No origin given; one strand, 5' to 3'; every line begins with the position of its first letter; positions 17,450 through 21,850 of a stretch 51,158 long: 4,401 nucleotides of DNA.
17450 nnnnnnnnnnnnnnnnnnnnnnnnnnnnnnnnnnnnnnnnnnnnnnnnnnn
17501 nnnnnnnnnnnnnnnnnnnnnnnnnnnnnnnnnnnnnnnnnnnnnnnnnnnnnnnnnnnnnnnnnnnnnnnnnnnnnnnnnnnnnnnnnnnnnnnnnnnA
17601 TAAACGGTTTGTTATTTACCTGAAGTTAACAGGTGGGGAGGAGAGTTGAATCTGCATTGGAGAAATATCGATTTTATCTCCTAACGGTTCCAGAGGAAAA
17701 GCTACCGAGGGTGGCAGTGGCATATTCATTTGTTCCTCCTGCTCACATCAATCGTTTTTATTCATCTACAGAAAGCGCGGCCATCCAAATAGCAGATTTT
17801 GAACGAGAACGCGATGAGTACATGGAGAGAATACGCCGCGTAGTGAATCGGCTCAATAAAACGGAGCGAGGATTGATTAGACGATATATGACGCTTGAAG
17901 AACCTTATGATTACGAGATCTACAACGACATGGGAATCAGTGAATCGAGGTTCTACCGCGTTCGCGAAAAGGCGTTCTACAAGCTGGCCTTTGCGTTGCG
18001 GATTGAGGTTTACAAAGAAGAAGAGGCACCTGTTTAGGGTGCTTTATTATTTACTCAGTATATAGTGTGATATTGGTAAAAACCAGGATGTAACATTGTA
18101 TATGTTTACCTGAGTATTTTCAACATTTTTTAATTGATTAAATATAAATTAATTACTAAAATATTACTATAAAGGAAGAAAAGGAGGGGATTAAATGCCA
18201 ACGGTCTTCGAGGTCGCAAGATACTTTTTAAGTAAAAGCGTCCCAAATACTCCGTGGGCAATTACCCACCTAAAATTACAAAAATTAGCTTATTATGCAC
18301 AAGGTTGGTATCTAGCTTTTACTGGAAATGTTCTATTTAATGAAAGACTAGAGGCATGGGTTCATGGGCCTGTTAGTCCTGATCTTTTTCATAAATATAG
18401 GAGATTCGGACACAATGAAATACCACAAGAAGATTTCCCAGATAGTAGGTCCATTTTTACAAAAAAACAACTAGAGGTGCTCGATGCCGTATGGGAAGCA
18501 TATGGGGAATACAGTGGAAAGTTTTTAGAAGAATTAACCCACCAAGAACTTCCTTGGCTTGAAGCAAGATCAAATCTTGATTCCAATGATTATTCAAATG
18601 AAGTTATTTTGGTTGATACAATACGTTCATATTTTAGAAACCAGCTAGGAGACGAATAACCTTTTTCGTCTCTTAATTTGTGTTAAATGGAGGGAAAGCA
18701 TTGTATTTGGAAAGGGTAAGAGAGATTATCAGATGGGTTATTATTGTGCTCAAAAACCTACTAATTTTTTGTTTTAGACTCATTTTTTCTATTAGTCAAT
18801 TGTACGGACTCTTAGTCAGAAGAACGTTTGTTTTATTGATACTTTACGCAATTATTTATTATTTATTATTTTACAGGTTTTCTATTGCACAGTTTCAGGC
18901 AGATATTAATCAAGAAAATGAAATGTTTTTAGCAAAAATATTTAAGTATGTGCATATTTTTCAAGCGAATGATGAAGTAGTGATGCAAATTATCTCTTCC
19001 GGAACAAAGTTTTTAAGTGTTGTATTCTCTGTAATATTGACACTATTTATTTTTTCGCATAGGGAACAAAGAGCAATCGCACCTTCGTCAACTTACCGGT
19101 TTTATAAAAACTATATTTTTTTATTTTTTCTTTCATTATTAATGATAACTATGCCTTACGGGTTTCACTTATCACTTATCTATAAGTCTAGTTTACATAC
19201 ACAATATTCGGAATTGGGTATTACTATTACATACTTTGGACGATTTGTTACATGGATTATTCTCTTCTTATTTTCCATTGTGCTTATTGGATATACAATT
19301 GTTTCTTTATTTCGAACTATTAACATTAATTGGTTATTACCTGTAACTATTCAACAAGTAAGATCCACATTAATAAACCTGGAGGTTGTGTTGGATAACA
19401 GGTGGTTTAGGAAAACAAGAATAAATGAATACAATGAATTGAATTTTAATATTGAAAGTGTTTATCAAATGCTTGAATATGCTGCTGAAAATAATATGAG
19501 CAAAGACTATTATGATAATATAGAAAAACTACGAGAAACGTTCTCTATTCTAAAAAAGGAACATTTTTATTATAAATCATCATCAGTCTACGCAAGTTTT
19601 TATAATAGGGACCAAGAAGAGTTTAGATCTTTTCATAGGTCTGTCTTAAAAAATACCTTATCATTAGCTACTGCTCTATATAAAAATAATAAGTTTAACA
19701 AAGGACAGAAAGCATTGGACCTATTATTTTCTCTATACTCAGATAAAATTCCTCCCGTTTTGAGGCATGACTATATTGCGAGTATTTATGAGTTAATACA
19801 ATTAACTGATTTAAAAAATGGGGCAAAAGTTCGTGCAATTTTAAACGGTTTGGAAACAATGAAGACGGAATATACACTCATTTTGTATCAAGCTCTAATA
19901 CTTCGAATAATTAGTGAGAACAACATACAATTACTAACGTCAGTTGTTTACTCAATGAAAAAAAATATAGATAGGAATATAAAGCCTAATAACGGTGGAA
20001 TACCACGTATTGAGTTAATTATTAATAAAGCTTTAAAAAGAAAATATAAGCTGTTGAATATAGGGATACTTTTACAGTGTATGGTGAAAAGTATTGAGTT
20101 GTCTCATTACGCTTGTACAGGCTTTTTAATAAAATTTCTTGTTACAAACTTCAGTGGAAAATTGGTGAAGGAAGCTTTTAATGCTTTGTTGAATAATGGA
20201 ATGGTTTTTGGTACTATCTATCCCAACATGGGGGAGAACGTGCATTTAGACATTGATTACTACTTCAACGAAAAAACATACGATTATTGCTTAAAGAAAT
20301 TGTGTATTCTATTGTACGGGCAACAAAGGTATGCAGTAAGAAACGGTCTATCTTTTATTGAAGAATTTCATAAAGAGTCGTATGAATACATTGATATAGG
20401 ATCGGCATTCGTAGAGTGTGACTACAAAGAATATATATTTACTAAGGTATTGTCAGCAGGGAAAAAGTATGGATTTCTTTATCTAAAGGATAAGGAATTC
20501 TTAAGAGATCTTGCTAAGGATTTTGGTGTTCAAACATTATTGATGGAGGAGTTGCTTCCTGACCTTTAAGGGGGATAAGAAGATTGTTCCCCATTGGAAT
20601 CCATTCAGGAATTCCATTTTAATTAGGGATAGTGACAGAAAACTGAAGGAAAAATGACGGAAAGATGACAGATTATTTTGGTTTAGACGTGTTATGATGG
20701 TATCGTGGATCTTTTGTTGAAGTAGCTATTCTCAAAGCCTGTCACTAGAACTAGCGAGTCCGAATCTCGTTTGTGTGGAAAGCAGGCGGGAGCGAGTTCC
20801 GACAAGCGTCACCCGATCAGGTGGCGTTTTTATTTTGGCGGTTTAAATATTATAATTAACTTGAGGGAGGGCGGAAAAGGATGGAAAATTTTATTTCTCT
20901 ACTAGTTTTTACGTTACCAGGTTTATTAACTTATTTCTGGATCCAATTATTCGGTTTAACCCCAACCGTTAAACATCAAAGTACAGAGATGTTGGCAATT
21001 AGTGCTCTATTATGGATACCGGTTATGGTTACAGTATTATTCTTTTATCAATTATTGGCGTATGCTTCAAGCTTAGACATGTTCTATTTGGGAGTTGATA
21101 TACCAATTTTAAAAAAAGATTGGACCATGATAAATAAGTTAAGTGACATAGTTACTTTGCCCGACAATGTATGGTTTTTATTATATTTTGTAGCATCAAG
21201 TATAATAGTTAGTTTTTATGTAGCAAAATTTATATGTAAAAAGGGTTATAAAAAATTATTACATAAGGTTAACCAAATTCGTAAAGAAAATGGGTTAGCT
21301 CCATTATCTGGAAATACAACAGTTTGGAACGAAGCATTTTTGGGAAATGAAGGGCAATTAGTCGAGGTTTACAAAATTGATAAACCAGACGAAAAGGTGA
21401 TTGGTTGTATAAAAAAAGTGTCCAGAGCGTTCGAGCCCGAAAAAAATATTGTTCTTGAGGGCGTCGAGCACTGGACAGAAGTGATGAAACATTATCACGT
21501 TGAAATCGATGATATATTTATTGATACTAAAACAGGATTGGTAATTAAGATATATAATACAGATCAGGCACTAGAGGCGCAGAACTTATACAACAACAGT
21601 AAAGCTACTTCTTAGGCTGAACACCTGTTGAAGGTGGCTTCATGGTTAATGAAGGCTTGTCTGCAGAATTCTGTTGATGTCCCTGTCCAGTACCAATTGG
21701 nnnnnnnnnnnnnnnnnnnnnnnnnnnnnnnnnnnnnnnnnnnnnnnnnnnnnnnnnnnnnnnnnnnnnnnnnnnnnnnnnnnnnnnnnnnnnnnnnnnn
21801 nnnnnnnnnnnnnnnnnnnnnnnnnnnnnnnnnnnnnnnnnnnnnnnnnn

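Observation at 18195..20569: Panacea (DUF4065) antitoxin-like gene coupled to a 629-aa polytopic membrane protein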

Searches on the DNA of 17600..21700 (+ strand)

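Call 9: search_dna_similar(query=window:17600-21700:+, collection=phages, mode=near)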
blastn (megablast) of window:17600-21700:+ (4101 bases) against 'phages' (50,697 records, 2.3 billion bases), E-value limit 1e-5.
Records with a match: 5; places in all: 5; records where one place covers at least 80% of the query: 0.
Best place of each record, by identity: 80-90% 4; 60-80% 1.
By first word of the organism name: Geobacillus 3; Bacillus 2.
By host as written in the record: Geobacillus sp. 6k51 2; Bacillus sp. 6k512 2; Geobacillus thermodenitrificans 1.
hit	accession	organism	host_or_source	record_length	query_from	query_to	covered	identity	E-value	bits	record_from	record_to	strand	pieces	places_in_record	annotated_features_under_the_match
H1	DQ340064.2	Geobacillus phage GBSV1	Geobacillus sp. 6k51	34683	157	450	7%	85.9%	2e-81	311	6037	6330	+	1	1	hypothetical protein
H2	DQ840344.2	Bacillus phage 1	Bacillus sp. 6k512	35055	157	450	7%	85.9%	2e-81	311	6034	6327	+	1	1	hypothetical protein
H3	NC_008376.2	Geobacillus phage GBSV1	Geobacillus sp. 6k51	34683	157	450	7%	85.9%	2e-81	311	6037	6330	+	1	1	transcriptional activator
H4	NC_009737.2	Bacillus phage 1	Bacillus sp. 6k512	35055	157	450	7%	85.9%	2e-81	311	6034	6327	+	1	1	transcriptional activator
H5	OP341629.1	Geobacillus phage vB_GthS_PK5.2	Geobacillus thermodenitrificans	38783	218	3109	8%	79.8%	2e-21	222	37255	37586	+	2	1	ArpU family transcriptional regulator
